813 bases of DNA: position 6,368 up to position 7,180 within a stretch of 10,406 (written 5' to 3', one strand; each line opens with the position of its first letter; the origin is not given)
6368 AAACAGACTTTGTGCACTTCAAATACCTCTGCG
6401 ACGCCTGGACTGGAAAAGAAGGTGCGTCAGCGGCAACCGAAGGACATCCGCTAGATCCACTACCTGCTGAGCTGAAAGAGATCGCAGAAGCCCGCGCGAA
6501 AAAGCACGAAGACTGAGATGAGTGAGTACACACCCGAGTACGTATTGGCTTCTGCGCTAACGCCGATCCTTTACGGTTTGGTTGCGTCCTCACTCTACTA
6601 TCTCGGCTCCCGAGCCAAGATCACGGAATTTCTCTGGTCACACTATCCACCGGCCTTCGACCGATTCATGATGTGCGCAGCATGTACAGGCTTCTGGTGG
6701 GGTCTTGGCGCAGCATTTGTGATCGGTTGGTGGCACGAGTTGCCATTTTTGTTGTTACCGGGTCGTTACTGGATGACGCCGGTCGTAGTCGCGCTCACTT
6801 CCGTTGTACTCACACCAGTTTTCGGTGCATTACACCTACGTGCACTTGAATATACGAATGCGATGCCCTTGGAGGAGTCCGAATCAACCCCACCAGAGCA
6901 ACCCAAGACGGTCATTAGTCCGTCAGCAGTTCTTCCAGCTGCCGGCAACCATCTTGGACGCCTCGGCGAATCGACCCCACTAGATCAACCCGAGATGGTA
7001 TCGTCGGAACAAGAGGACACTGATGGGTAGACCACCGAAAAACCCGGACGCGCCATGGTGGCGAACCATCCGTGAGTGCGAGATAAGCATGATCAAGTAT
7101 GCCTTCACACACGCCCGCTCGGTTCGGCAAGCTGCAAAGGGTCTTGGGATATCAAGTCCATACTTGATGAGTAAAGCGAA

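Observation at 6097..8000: Translationally coupled 5-gene operon (Cys protein, Trp-rich membrane protein, HTH regulator, beta-rich protein, Zn-finger) immediately upstream of the lysin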

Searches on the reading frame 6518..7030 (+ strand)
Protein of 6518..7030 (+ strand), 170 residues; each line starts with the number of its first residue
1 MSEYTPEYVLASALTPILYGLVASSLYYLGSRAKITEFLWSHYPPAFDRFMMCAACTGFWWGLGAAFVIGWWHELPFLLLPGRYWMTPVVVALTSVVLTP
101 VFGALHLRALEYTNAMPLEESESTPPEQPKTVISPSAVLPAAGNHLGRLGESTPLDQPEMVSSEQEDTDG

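Call 3: search_protein_families(library=pfam, proteins=[window:6518-7027:+], max_evalue=1)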
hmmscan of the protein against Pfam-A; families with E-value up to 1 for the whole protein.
window:6518-7027:+ (170 aa): 0 families

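Call 4: search_protein_families(library=phrogs, proteins=[window:6518-7027:+], max_evalue=1)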
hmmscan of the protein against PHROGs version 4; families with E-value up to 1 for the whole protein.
window:6518-7027:+ (170 aa): 1 family
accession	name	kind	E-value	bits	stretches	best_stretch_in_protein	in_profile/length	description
phrog_781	-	unknown function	0.0023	18.3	1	47-95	84-132/152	-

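Call 5: find_encoding_contigs(protein=window:6518-7030:+, flank=10000, max_places=10)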
Protein window:6518-7030:+ (170 aa): 9 contigs read that carry it; 8 places shown.
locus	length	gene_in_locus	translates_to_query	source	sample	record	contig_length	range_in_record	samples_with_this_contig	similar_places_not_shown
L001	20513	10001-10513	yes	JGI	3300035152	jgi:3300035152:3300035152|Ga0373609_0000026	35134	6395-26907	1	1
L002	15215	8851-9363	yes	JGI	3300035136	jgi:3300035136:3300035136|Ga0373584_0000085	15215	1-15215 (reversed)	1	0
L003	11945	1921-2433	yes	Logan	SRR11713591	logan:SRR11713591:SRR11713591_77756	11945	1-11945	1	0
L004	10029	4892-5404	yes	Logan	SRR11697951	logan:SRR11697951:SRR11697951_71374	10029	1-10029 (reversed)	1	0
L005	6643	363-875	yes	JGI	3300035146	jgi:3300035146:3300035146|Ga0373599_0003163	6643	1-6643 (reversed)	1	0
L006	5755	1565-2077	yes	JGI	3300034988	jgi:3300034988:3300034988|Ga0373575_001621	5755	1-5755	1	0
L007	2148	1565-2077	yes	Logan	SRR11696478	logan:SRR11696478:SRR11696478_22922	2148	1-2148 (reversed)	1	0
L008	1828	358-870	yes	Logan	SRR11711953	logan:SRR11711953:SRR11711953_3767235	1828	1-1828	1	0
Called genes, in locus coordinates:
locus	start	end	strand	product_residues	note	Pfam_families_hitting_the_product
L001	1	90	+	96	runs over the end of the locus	-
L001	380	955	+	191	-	-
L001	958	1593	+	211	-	-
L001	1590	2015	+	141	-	PF00782:DSPc (weak)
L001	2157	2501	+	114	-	-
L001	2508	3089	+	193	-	-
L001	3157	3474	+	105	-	-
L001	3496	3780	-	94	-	-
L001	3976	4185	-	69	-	-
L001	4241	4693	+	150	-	-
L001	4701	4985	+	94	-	-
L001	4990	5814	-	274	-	PF01555:N6_N4_Mtase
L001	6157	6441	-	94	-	-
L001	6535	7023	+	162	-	-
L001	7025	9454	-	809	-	-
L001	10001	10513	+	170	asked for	-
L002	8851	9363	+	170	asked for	-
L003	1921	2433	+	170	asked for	-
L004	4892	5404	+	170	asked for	-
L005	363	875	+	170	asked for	-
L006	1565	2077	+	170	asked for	-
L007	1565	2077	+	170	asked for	-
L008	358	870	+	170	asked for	-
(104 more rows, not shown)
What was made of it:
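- Checked: I counted this by hand from the gene table in call 5.
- Tight packing is genome-wide (8 of 21 other junctions, counted from call 5).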

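Call 7: find_related_loci(query=window:6518-7027:+, collection=viral_contigs, flank=8000)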
Query window:6518-7027:+ (170 aa) in viral_contigs; peptide patterns used: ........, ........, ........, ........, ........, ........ (x = any residue, [..] = any of these).
2 stretches matched a pattern, but none encodes a relative of the query by tblastn (E <= 1e-3).

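Call 10: find_homologous_proteins(query=window:6518-7027:+, max_evalue=0.01)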
Query window:6518-7027:+ (170 aa): 15 proteins with E <= 0.01 among 379 candidates.
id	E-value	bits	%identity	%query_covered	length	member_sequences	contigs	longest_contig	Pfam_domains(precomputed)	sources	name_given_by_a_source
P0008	1.2e-110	385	100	100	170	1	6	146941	-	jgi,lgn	jgi:hypothetical protein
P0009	9.5e-64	233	78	75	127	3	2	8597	-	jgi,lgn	jgi:hypothetical protein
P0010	1.8e-61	225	78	66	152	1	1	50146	-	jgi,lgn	-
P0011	1.4e-54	203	75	67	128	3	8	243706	-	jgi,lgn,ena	-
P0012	4.3e-42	162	63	64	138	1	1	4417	-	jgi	jgi:hypothetical protein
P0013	6.9e-35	138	55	69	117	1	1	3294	-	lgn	-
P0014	1.0e-29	122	55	61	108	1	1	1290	-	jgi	jgi:hypothetical protein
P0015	1.3e-22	99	47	62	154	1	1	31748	-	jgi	jgi:hypothetical protein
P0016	5.3e-21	93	56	48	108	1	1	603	-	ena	-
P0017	3.2e-18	84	45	62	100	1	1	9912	-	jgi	jgi:hypothetical protein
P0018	3.3e-18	84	45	63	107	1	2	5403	-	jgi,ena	jgi:hypothetical protein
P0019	2.3e-17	81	44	71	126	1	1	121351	-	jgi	jgi:hypothetical protein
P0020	5.8e-17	80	46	65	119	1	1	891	-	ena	-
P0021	1.7e-16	79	44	64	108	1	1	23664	-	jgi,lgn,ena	-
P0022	2.0e-15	75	41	67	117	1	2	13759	-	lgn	-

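Call 14: find_encoding_contigs(protein=P0015, flank=10000, max_places=2)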
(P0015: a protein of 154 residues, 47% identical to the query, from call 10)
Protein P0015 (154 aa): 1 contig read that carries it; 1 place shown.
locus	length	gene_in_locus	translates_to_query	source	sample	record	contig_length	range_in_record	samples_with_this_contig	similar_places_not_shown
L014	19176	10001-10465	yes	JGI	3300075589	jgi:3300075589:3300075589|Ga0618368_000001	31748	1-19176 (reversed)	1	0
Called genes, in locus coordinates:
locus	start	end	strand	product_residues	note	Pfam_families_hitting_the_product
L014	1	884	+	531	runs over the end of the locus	-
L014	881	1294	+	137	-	-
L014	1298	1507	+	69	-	-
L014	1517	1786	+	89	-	-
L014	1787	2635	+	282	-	-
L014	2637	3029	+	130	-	-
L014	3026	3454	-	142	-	-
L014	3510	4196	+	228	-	-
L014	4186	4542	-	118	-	-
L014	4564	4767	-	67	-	-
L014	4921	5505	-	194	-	-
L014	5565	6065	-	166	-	PF13392:HNH_3 (weak), PF02796:HTH_7 (faint)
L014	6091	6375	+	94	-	-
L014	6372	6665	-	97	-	-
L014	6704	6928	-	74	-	-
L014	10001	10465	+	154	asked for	-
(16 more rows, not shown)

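Call 15: find_encoding_contigs(protein=P0019, flank=10000, max_places=2)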
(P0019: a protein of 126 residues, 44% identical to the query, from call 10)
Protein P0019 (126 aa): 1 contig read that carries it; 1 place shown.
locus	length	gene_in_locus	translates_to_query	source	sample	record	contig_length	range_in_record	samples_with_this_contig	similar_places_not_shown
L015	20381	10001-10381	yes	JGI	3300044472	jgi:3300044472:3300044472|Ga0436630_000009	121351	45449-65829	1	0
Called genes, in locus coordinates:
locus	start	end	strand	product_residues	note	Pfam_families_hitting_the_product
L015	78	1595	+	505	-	-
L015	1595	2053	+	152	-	-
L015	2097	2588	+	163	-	-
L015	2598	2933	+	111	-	-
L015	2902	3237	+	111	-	-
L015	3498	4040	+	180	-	-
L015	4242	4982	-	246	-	-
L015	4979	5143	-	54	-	-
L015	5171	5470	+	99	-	-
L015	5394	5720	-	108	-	-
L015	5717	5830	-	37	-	-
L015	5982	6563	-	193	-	-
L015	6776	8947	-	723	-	-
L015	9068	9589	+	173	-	-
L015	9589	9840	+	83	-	-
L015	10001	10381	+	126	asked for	-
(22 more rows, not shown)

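Call 16: find_encoding_contigs(protein=P0021, flank=10000, max_places=2)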
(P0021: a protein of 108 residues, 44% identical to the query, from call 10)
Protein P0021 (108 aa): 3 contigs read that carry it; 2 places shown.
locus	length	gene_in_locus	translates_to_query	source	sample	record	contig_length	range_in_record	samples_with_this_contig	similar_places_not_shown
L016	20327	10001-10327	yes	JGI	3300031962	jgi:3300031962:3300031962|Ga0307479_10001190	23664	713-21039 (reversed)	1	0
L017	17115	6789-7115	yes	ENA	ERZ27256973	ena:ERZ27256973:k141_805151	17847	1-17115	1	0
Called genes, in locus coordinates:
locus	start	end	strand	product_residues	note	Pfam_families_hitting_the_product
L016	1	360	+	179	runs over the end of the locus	PF12728:HTH_17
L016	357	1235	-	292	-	-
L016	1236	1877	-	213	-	-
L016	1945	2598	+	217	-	PF02945:Endonuclease_7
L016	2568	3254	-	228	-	PF01841:Transglut_core (weak)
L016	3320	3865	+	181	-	-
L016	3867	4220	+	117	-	-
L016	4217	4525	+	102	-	-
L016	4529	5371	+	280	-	-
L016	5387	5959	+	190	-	-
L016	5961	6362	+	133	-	-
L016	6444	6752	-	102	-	-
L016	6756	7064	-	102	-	-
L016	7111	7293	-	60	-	-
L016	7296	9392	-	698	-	-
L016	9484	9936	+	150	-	-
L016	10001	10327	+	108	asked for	-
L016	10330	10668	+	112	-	PF02954:HTH_8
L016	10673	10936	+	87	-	-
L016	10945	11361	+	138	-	-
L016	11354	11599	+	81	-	-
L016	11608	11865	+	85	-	-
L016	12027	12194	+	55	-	-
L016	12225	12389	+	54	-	-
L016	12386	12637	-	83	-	-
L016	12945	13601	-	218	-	-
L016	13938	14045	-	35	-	-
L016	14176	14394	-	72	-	-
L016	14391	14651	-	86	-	-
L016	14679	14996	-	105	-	-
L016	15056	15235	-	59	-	-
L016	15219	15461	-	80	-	-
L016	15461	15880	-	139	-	-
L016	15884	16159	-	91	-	-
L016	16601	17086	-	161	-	PF01503:PRA-PH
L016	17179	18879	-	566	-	PF01935:DUF87, PF13401:AAA_22 (weak)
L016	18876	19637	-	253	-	PF02511:Thy1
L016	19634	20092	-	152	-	PF11753:DUF3310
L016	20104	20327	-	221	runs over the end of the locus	-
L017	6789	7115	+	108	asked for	-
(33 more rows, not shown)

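Call 21: search_dna_similar(query=window:6518-7027:+, collection=phages, mode=protein, max_evalue=0.01)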
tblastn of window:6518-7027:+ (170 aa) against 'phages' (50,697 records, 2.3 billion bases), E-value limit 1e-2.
No match.

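Call 26: search_protein_families(library=pfam, alignment_id=A2, max_evalue=10)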
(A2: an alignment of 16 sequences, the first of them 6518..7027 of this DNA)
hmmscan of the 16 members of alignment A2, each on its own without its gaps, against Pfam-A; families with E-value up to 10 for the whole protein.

A. member 1, window:6518-7027:+ (170 aa): 0 families

B. families by the number of members that match (of 16 scanned): 13 families
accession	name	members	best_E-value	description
PF09858.14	DUF2085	7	0.011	Predicted membrane protein (DUF2085)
PF00487.30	FA_desaturase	5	0.034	Fatty acid desaturase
PF19942.4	DUF6404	3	0.8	Family of unknown function (DUF6404)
PF19451.5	DUF5989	2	0.36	Family of unknown function (DUF5989)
PF06177.16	QueT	1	0.058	QueT transporter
PF25587.1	Rv2743c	1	0.097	Rv2743c family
PF01899.21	MNHE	1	0.12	Na+/H+ ion antiporter subunit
PF07168.17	Ureide_permease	1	0.15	Ureide permease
PF05440.17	MtrB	1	0.19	Tetrahydromethanopterin S-methyltransferase subunit B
PF03130.22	HEAT_PBS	1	0.24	PBS lyase HEAT-like repeat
PF13453.11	Zn_ribbon_TFIIB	1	0.37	Transcription factor zinc-finger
PF19382.4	DUF5957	1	0.68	Family of unknown function (DUF5957)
PF10766.14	AcrZ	1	3.5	Multidrug efflux pump-associated protein AcrZ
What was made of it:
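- On DUF2085, for g2: 7 of 16 homologs give weak hits only, best E 0.011 (call 26).
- Closest known: DUF2085 predicted membrane proteins. Same: There is a weak recurrent match (7 of 16 g2 homologs, best E 0.011, call 26).
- It matches no holin family in PHROG or Pfam (calls 3, 4, 26).
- Tried and rejected: Pfam gave no DUF1360 hit in 16 members even at E <= 10, so I dropped the idea (call 26).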

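Call 37: search_protein_families(library=padloc, proteins=[window:6518-7027:+], max_evalue=1)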
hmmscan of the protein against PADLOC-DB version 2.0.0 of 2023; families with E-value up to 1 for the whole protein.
window:6518-7027:+ (170 aa): 0 families

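Call 38: search_protein_families(library=ncbifam, proteins=[window:6518-7027:+], max_evalue=1)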
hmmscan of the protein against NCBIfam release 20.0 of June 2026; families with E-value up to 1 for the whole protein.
window:6518-7027:+ (170 aa): 0 families

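Call 40: search_solved_structures(query=A2, max_evalue=10)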
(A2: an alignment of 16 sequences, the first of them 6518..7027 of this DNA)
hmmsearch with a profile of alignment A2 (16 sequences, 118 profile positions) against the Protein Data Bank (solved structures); distinct sequences matched with E-value up to 10: 4.
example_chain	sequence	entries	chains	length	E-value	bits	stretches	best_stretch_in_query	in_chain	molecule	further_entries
4wzu_A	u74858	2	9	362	0.4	14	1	36-62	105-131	3-oxoacyl-[acyl-carrier-protein] synthase 3 protein 2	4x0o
3kqi_A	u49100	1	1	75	0.43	13.9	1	17-56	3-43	PHD finger protein 2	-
9q8z_B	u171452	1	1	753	1.2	12.4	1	5-38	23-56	Chondroitin sulfate synthase 3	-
9o4g_A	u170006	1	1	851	1.6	12.1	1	5-38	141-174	Chondroitin sulfate synthase 3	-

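Call 41: find_related_loci(query=A2, collection=genome_contigs, flank=10000)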
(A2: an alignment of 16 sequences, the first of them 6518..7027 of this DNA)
Query A2 (170 aa) in genome_contigs; peptide patterns used: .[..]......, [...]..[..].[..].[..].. (x = any residue, [..] = any of these).
45 stretches matched a pattern; 3 encode a relative of the query (tblastn E <= 1e-3); 3 distinct loci.
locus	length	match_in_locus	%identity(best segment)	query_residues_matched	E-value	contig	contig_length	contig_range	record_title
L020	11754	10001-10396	40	15-144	6e-27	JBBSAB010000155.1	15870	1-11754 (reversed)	MAG: Polyangiales bacterium isolate La6_concoct.130 La6_concoct.130_K_3455915_L_15870_cov_59.9237, whole genome shotgun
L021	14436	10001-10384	42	17-146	6e-26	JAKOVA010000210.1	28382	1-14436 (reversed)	MAG: Actinomycetes bacterium isolate JPNG_maxbin.026 k201_155999, whole genome shotgun sequence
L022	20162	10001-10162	33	51-96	1e-4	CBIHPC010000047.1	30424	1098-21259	MAG TPA_asm: uncultured Niastella sp. isolate SRR18156214_maxbin2_6 genome assembly, contig: ERZ27336874.374, whole geno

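Call 42: find_related_loci(query=A2, collection=viral_contigs, flank=10000)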
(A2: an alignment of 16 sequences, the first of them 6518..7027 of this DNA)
Query A2 (170 aa) in viral_contigs; peptide patterns used: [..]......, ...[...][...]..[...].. (x = any residue, [..] = any of these).
64 stretches matched a pattern; 9 encode a relative of the query (tblastn E <= 1e-3); 9 distinct loci.
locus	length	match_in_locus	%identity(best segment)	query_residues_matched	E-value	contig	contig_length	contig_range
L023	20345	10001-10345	47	15-128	9e-26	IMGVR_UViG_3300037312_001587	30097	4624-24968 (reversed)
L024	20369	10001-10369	45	12-132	1e-24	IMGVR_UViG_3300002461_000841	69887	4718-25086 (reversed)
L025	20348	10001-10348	44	17-136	2e-22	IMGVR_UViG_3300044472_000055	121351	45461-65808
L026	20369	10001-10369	41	3-121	2e-22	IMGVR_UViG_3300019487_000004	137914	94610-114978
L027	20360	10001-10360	39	14-132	8e-22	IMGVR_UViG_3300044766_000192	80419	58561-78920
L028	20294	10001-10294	42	21-121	2e-19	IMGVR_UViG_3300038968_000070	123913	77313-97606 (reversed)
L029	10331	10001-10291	47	15-111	4e-19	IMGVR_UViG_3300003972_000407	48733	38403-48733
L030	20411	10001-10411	38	17-151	4e-18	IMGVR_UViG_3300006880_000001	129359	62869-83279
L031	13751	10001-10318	37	15-115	8e-15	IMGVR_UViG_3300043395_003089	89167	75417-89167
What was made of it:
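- Tried and rejected: Only the g2 profile found relatives (call 42).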

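Call 49: search_solved_structures(query=A5, max_evalue=10)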
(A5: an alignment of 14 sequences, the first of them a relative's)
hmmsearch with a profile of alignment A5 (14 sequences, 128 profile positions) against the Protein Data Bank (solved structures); distinct sequences matched with E-value up to 10: 12.
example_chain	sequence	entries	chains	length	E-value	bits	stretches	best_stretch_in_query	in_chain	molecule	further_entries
8act_A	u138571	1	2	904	0.14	15.6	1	54-123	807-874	Myosin-7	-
5ayh_A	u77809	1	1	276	0.53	13.8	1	23-113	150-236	Cytoplasmic dynein 1 heavy chain 1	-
3wuq_A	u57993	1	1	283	0.55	13.7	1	23-113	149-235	Cytoplasmic dynein 1 heavy chain 1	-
4qcc_A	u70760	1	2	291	0.55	13.7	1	47-125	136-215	2-dehydro-3-deoxy-6-phosphogalactonate aldolase, peptidyl-prolyl cis-trans isomerase chime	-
1wpa_A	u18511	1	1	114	0.83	13.1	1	9-42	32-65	Occludin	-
3g7c_A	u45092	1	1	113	0.99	12.9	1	9-42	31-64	Occludin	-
6z0m_B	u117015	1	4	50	2.6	11.5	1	10-37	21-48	Cys-Ncap strand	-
6ds9_A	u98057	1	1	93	3.5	11.1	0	78-120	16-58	de novo designed three helix bundle GRa3D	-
7udj_H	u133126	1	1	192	3.8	11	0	20-62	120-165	De novo designed helical repeat protein RPB_PEW3_R4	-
7x5e_A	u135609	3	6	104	6.7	10.2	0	5-42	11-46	Transcription factor MafG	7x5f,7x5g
6m3p_A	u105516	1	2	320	8.9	9.8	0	11-57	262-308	Spectrin beta chain, non-erythrocytic 1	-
8gjg_A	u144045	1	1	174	9.7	9.7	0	9-60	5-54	gluc_A04_0005 Binder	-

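Call 50: search_protein_families(library=phrogs, alignment_id=A5, max_evalue=1)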
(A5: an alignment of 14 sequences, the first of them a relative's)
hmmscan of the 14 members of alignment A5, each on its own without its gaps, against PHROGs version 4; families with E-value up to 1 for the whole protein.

A. member 1, L001:13600-13974:+ (125 aa): 3 families
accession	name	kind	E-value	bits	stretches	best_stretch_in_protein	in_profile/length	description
phrog_2908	-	unknown function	0.037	15.5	1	3-37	16-49/112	-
phrog_14650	-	unknown function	0.34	11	1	53-109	139-195/338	-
phrog_6322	-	unknown function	0.46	11.7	0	14-38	9-33/50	-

B. families by the number of members that match (of 14 scanned): 19 families
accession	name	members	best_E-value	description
phrog_1378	-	3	0.0059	-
phrog_6322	-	3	0.051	-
phrog_32985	-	1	0.018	-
phrog_11919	-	1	0.025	-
phrog_1034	-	1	0.032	-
phrog_2908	-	1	0.037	-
phrog_3882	-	1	0.092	-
phrog_18254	-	1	0.13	-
phrog_5901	-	1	0.14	-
phrog_2768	-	1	0.14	-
phrog_1499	-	1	0.16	-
phrog_1568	-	1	0.22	DNA binding protein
phrog_34081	-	1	0.22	-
phrog_18114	-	1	0.3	-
phrog_5310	-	1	0.3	-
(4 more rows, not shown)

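Call 51: search_dna_similar(query=L016:17179-18876:-, collection=phages, mode=protein, max_evalue=0.001, max_rows=15)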
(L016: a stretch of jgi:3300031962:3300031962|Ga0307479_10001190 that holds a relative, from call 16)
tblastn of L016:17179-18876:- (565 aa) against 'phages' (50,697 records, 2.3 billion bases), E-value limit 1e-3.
Records with a match: 3; places in all: 3; records where one place covers at least 80% of the query: 0.
Best place of each record, by identity: <60% 3.
By first word of the organism name: Bacteriophage 2; Caudoviricetes 1.
By host as written in the record: - 3.
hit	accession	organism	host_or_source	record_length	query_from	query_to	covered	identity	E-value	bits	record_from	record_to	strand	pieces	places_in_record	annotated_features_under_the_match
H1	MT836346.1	Bacteriophage sp.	human fecal samples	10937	11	233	39%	38.2%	2e-33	142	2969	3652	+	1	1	record has no annotation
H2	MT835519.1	Bacteriophage sp.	human fecal samples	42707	11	248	42%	35.5%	4e-33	141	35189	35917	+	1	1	record has no annotation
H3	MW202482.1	Caudoviricetes sp.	Manatee Spring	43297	5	319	56%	24.6%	2e-6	57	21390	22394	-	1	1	hera helicase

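Call 52: search_dna_similar(query=L016:7299-9392:-, collection=phages, mode=protein, max_evalue=0.01, max_rows=15)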
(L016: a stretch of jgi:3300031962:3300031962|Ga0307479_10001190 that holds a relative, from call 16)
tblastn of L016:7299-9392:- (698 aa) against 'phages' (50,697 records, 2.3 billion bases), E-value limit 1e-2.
No match.

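Call 56: search_protein_families(library=phrogs, alignment_id=A6, max_evalue=0.00001)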
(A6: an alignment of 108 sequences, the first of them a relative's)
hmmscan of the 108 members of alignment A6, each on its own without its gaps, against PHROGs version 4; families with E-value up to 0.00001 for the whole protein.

A. member 1, L026:412-1020:+ (203 aa): 0 families

B. families by the number of members that match (of 108 scanned): 38 families (the first 25 are shown)
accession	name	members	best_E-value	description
phrog_2666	-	2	3.1e-21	terminase large subunit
phrog_7035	-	2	5.2e-12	-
phrog_1035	-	2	1.2e-11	endonuclease VII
phrog_67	-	1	4e-64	DNA methyltransferase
phrog_325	-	1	7.6e-59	Dda-like helicase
phrog_374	-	1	3e-50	HNH endonuclease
phrog_9210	-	1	5.8e-40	-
phrog_12862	-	1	1.2e-39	-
phrog_3377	-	1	4.5e-30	HNH endonuclease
phrog_4412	-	1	1.5e-26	exonuclease V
phrog_3322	-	1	1.7e-26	endonuclease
phrog_8790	-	1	2.3e-26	restriction endonuclease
phrog_18293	-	1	4.1e-25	methyltransferase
phrog_2081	-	1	2.8e-21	HNH endonuclease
phrog_498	-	1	5.7e-19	DNA methyltransferase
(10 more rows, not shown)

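Call 57: search_protein_families(library=pfam, alignment_id=A6, max_evalue=0.00001)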
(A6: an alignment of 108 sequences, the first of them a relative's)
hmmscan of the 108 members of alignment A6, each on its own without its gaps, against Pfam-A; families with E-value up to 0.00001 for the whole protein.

A. member 1, L026:412-1020:+ (203 aa): 0 families

B. families by the number of members that match (of 108 scanned): 19 families
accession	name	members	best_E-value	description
PF01935.23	DUF87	2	2.4e-10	Helicase HerA, central domain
PF13401.12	AAA_22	2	7.1e-08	AAA domain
PF01583.26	APS_kinase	1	1.5e-48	Adenylylsulphate kinase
PF01555.25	N6_N4_Mtase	1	1.3e-26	DNA methylase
PF13604.12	AAA_30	1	3.3e-24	AAA domain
PF13245.12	AAA_19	1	5.6e-19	AAA domain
PF01510.30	Amidase_2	1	2.2e-15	N-acetylmuramoyl-L-alanine amidase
PF12637.14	TSCPD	1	8.5e-12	TSCPD domain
PF03551.20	PadR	1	1.2e-09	Transcriptional regulator PadR-like family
PF05970.20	PIF1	1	2.2e-09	PIF1-like helicase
PF01551.29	Peptidase_M23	1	3.9e-09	Peptidase family M23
PF13671.12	AAA_33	1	1.3e-08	AAA domain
PF13538.12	UvrD_C_2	1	5.9e-08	UvrD-like helicase C-terminal domain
PF01443.25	Viral_helicase1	1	3e-07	Viral superfamily 1 RNA helicase core domain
PF13086.12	AAA_11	1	1.6e-06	AAA domain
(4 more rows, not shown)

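Call 97: find_related_loci(query=A2, collection=metagenome_contigs, flank=8000)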
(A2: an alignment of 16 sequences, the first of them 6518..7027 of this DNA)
Query A2 (170 aa) in metagenome_contigs; peptide patterns used: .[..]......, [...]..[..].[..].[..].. (x = any residue, [..] = any of these).
103 stretches matched a pattern; 21 encode a relative of the query (tblastn E <= 1e-3); 21 distinct loci.
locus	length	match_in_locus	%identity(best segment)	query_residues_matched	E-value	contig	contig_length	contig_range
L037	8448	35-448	66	3-136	3e-57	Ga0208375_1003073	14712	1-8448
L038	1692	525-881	43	17-145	3e-31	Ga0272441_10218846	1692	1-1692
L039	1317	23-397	42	13-129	1e-31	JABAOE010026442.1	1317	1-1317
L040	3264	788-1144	48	15-139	3e-31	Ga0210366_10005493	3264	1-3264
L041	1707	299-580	53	30-123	6e-31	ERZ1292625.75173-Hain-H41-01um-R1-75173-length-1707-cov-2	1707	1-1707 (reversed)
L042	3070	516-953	38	17-156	6e-25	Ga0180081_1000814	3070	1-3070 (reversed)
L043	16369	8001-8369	45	12-132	1e-24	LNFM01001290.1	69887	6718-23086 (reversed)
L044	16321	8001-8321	42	17-122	1e-22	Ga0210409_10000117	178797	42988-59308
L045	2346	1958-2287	43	18-128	1e-22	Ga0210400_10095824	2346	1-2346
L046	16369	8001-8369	41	3-121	2e-22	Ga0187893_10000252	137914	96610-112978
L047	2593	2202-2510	45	17-123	2e-22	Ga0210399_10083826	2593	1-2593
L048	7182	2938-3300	42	21-137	4e-21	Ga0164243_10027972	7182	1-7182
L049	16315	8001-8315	44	15-122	5e-21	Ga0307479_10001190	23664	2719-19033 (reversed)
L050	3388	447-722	52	21-111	6e-21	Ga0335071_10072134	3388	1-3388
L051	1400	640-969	38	17-132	1e-19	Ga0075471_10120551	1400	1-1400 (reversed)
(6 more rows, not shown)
